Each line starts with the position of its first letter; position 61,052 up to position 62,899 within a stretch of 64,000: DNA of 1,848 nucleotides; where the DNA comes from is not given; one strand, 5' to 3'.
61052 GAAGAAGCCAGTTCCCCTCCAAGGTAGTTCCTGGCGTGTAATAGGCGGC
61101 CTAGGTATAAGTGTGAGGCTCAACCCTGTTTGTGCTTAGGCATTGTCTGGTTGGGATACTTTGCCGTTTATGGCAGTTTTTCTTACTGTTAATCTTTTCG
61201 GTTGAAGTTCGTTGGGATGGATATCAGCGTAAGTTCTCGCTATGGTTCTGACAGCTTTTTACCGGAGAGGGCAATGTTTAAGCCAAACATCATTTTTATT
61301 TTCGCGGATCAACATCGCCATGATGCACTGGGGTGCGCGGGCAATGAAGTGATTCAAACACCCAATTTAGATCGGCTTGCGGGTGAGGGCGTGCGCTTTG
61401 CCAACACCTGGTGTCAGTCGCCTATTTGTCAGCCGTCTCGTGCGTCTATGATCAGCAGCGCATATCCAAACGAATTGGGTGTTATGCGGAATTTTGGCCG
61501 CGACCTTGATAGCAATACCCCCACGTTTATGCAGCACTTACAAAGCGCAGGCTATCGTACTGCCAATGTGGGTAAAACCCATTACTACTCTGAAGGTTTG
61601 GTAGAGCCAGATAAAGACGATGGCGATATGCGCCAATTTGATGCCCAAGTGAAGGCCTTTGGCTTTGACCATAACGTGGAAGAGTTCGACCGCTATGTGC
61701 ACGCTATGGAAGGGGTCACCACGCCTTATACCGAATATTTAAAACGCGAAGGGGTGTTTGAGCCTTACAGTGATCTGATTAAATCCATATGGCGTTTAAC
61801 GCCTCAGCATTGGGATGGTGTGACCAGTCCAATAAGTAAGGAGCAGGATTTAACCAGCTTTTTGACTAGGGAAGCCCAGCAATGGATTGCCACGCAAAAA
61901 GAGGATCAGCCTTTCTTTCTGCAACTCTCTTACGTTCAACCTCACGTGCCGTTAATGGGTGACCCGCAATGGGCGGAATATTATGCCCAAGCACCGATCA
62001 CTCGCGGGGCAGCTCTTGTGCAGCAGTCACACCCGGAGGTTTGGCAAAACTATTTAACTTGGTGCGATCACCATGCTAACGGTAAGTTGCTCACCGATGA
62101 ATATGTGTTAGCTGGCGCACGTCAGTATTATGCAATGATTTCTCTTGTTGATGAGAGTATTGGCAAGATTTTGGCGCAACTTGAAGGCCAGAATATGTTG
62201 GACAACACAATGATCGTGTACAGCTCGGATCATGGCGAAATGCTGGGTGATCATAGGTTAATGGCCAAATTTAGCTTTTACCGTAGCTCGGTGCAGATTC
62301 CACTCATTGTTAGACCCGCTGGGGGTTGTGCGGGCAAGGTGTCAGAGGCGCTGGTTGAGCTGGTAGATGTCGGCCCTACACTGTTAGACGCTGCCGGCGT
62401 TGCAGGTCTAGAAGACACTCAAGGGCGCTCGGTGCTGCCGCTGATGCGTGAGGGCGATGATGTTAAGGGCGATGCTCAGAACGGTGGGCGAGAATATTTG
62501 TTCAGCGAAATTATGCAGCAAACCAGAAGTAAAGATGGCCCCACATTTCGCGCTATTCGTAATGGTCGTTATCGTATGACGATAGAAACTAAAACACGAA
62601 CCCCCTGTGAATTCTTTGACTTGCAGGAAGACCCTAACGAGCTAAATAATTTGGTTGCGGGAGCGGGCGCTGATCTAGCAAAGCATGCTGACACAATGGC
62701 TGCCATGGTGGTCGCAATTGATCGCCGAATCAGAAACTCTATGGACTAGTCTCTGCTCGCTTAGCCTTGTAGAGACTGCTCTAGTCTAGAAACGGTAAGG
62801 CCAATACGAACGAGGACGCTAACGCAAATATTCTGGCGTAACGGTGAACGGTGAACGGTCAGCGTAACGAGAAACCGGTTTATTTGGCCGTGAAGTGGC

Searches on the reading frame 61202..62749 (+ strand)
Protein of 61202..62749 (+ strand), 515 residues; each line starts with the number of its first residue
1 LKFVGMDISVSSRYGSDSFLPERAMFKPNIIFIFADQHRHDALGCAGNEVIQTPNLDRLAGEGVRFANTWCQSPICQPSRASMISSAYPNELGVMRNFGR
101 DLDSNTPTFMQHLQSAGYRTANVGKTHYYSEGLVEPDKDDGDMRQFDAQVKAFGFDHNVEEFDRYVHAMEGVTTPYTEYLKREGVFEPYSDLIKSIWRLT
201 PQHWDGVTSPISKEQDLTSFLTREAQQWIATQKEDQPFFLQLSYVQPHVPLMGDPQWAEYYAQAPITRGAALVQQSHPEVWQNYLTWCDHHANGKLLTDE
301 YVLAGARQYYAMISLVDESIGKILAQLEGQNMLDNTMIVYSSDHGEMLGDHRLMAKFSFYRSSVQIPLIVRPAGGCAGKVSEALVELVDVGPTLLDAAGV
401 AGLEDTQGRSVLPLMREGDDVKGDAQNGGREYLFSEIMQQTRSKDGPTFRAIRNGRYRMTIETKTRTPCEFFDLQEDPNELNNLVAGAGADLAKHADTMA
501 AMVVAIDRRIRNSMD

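Call 14: search_protein_families(library=pfam, proteins=[window:61202-62749:+])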
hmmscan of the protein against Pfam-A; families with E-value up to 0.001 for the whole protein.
window:61202-62749:+ (515 aa): 4 families
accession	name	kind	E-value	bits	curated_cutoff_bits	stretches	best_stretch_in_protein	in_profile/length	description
PF00884.28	Sulfatase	-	1.5e-52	179.3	25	1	28-400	1-301/301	Sulfatase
PF16347.10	SGSH_C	-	4.2e-17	63.2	29.3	1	349-487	1-134/154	N-sulphoglucosamine sulphohydrolase, C-terminal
PF01663.27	Phosphodiest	-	4.9e-09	36.7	23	1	33-345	4-220/342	Type I phosphodiesterase / nucleotide pyrophosphatase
PF02995.22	DUF229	-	2.4e-05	23.6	25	1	287-352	284-349/496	Protein of unknown function (DUF229)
